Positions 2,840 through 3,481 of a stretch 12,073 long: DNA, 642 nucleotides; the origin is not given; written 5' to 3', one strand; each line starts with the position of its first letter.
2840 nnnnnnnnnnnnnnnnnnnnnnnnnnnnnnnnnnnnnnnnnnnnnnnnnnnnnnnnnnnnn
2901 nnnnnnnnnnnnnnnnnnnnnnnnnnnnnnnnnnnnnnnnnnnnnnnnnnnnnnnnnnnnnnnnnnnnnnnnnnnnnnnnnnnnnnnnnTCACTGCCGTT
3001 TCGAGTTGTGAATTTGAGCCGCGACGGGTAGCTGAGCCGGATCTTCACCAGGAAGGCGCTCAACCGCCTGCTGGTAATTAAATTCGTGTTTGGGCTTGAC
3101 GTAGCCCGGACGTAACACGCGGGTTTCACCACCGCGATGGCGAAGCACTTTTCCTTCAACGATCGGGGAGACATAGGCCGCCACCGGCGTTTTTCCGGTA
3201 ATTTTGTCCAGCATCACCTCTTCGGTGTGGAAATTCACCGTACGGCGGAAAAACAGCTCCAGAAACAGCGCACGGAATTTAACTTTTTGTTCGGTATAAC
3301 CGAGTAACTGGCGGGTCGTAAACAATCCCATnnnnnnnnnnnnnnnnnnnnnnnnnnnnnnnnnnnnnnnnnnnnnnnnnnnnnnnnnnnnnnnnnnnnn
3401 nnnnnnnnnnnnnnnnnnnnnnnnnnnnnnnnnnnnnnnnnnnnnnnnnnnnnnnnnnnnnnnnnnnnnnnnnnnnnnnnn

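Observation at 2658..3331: Major capsid gene E carries an internal out-of-frame deletion of about 120 codons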

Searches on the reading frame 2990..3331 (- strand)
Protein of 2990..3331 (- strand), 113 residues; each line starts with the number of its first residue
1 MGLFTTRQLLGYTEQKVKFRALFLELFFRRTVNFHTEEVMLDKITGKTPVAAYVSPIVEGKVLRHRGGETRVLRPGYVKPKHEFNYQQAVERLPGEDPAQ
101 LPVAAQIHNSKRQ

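Call 5: search_protein_families(library=pfam, proteins=[window:2990-3331:-])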
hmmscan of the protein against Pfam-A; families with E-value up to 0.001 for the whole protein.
window:2990-3331:- (113 aa): 1 family
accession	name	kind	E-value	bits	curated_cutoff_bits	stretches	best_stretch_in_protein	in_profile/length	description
PF03864.22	Phage_cap_E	-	4.6e-16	59.2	22.9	1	5-96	1-93/329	Phage major capsid protein E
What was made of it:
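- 3030..3331 (-): 5' remnant of the major capsid gene E (E nt 1-302, codons 1-101). ATG at 3331. Pfam PF03864 profile positions 1-93 (call 5).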

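Call 17: find_encoding_contigs(protein=window:2990-3331:-, flank=10000, max_places=10)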
Protein window:2990-3331:- (113 aa): 9 contigs read that carry it; 6 places shown.
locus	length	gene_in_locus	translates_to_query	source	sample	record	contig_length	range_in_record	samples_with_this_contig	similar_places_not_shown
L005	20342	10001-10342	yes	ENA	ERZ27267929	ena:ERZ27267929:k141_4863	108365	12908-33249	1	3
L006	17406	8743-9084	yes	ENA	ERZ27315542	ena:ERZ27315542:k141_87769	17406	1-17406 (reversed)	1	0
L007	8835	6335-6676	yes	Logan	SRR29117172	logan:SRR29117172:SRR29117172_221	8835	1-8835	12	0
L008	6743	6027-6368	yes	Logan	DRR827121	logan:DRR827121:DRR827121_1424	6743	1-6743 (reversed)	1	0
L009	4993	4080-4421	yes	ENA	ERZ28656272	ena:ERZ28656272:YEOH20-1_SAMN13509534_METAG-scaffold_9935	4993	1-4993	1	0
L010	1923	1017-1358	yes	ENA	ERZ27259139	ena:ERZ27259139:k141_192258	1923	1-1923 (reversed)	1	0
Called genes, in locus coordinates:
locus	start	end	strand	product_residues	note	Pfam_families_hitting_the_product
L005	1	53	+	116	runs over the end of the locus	PF07041:DUF1327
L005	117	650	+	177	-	PF00959:Phage_lysozyme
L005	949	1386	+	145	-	PF03245:Phage_lysis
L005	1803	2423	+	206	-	PF26915:Phage_P4_cII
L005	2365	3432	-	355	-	PF14350:Beta_protein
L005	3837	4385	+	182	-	PF07278:DUF1441 (faint), PF07471:Phage_Nu1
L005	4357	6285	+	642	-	PF05876:GpA_ATPase, PF20454:GpA_nuclease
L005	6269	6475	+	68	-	PF02831:gpW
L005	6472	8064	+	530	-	PF05136:Phage_portal_2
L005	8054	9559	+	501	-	PF25145:NfeD1b_N (weak), PF01343:Peptidase_S49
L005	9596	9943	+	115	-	PF02924:HDPD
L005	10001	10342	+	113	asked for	PF03864:Phage_cap_E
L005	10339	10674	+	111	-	PF03864:Phage_cap_E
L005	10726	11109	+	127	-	PF14000:Packaging_FI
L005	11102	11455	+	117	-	PF05354:Phage_attach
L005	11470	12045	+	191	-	PF06763:Minor_tail_Z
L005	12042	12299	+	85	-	PF06141:Phage_tail_U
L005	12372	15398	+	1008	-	-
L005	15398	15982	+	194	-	PF28596:Caudo_TAP_N, PF02413:Caudo_TAP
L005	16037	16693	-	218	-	PF13489:Methyltransf_23 (weak), PF08242:Methyltransf_12, PF13649:Methyltransf_25 (weak)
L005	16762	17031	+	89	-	PF02413:Caudo_TAP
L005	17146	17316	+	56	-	-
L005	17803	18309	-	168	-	PF05974:DUF892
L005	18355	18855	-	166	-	PF05974:DUF892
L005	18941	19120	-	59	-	PF10685:KGG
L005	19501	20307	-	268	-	PF00290:Trp_syntA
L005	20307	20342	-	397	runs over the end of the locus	PF00291:PALP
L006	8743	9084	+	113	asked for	PF03864:Phage_cap_E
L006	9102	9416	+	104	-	PF03864:Phage_cap_E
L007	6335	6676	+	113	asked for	PF03864:Phage_cap_E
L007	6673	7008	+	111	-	PF03864:Phage_cap_E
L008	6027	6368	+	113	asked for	PF03864:Phage_cap_E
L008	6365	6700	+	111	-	PF03864:Phage_cap_E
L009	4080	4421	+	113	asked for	PF03864:Phage_cap_E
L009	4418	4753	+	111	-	PF03864:Phage_cap_E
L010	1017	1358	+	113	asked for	PF03864:Phage_cap_E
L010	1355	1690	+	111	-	PF03864:Phage_cap_E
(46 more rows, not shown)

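Call 33: list_cluster_members(proteins=[window:2990-3331:-, window:2658-2993:-, window:1033-1290:-])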
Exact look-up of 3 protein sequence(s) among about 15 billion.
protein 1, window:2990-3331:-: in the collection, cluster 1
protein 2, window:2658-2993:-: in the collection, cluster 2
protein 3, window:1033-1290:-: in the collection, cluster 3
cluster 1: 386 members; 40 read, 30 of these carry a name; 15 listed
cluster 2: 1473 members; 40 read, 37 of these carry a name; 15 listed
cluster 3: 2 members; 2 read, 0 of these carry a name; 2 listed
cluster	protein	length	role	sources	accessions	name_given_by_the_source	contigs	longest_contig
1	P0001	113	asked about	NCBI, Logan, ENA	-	-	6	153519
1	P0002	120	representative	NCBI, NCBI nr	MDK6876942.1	major capsid protein, partial [Escherichia coli] | major capsid protein [Escherichia coli]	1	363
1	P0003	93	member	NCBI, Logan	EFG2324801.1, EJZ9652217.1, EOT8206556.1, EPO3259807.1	major capsid protein, partial [Escherichia coli]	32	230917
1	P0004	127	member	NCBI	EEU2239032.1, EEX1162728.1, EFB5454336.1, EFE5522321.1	hypothetical protein E3C16_005189, partial [Escherichia coli]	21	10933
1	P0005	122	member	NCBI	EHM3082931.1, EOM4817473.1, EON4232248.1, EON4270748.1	major capsid protein, partial [Escherichia coli]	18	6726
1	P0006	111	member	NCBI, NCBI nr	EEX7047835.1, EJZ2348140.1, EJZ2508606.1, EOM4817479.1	major capsid protein, partial [Escherichia coli] | hypothetical protein [Escherichia coli]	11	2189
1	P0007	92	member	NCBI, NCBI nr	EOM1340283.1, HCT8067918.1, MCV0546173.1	TPA: major capsid protein, partial [Escherichia coli] | major capsid protein [Escherichia coli]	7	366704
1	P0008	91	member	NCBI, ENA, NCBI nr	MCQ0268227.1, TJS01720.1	major capsid protein E [Escherichia coli] | major capsid protein [Escherichia coli]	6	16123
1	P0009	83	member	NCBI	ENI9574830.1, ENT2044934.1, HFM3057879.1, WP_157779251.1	major capsid protein, partial [Escherichia coli]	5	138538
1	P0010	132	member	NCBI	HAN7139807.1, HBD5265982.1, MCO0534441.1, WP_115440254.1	TPA: hypothetical protein IF331_004357, partial [Escherichia coli]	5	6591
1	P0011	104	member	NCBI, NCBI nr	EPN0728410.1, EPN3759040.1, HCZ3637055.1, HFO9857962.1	TPA: major capsid protein, partial [Escherichia coli] | major capsid protein [Escherichia coli]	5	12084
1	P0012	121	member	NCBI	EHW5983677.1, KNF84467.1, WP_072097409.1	major capsid protein, partial [Escherichia coli]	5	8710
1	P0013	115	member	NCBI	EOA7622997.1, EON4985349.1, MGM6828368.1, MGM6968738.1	major capsid protein, partial [Escherichia coli]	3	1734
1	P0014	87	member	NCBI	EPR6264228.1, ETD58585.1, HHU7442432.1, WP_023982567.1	head protein, partial [Escherichia coli ATCC BAA-2215]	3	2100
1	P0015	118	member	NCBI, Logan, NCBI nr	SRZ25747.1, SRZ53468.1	major capsid [Escherichia coli]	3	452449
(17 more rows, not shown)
